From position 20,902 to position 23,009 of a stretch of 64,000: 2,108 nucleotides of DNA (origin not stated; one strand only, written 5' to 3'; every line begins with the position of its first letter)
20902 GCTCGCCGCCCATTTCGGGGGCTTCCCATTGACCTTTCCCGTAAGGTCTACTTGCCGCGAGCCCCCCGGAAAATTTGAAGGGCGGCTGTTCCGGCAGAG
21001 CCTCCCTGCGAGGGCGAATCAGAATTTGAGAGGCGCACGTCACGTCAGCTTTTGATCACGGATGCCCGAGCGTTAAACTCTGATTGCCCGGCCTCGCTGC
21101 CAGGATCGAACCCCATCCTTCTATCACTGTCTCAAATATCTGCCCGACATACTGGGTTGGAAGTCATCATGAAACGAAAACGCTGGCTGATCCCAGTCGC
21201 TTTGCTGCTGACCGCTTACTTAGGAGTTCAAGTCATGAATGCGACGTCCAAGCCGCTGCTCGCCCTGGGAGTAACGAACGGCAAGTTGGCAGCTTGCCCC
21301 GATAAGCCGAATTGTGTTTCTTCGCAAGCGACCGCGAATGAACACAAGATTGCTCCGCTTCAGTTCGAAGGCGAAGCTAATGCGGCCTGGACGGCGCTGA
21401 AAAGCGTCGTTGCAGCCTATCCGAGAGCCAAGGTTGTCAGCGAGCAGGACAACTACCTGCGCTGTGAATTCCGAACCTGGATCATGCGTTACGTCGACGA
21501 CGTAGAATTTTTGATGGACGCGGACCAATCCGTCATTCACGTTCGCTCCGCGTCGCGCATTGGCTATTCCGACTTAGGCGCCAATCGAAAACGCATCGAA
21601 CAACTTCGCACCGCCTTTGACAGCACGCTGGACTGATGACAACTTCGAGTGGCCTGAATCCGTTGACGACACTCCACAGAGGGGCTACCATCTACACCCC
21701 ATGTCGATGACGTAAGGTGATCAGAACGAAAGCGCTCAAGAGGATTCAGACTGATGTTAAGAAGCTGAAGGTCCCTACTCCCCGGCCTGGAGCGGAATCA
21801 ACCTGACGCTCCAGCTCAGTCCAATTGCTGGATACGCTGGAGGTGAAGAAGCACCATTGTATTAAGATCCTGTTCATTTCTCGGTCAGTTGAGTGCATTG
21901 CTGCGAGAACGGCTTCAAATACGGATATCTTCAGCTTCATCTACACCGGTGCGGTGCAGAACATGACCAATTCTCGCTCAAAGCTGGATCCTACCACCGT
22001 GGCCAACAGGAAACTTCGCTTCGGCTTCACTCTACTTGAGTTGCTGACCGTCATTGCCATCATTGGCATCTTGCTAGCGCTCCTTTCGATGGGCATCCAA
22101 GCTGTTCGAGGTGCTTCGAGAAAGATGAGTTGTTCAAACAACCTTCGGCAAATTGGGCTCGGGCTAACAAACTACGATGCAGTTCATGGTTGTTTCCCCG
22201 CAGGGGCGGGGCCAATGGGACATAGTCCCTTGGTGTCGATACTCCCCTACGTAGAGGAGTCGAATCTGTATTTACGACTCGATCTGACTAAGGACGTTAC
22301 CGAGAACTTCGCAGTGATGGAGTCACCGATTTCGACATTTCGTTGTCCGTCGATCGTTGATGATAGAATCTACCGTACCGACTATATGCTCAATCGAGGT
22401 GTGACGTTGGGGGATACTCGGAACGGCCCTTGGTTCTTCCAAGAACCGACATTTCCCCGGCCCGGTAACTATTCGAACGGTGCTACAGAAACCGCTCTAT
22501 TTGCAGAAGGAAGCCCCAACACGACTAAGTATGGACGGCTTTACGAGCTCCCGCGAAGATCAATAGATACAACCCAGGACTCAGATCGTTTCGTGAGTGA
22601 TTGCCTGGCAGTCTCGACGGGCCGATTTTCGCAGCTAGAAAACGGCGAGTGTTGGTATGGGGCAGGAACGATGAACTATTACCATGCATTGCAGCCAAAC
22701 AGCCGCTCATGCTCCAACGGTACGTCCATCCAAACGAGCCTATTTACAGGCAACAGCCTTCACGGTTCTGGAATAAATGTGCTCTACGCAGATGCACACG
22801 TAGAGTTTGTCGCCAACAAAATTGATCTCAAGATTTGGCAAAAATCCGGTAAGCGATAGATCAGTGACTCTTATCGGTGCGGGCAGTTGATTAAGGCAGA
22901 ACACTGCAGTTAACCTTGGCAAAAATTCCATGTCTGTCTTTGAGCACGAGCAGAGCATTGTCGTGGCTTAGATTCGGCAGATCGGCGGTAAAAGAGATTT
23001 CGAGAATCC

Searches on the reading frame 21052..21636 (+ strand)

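Call 4: search_protein_families(library=pfam, proteins=[window:21052-21636:+])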
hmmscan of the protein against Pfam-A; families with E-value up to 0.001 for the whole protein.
window:21052-21636:+ (194 aa): 1 family
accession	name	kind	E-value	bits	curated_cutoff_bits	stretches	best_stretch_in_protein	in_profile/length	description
PF07386.16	DUF1499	-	7.1e-41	139.7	22.6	1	78-189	1-114/114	Protein of unknown function (DUF1499)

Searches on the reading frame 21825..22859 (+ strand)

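Call 4: search_protein_families(library=pfam, proteins=[window:21825-22859:+])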
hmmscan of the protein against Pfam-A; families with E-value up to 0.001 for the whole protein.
window:21825-22859:+ (344 aa): 2 families
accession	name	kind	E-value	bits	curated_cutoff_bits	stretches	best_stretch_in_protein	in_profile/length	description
PF07596.16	SBP_bac_10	-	1.2e-31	111.2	23.3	1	92-335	1-267/268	Protein of unknown function (DUF1559)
PF07963.17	N_methyl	-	6.5e-06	25.9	21.2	1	64-87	3-26/27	Prokaryotic N-terminal methylation motif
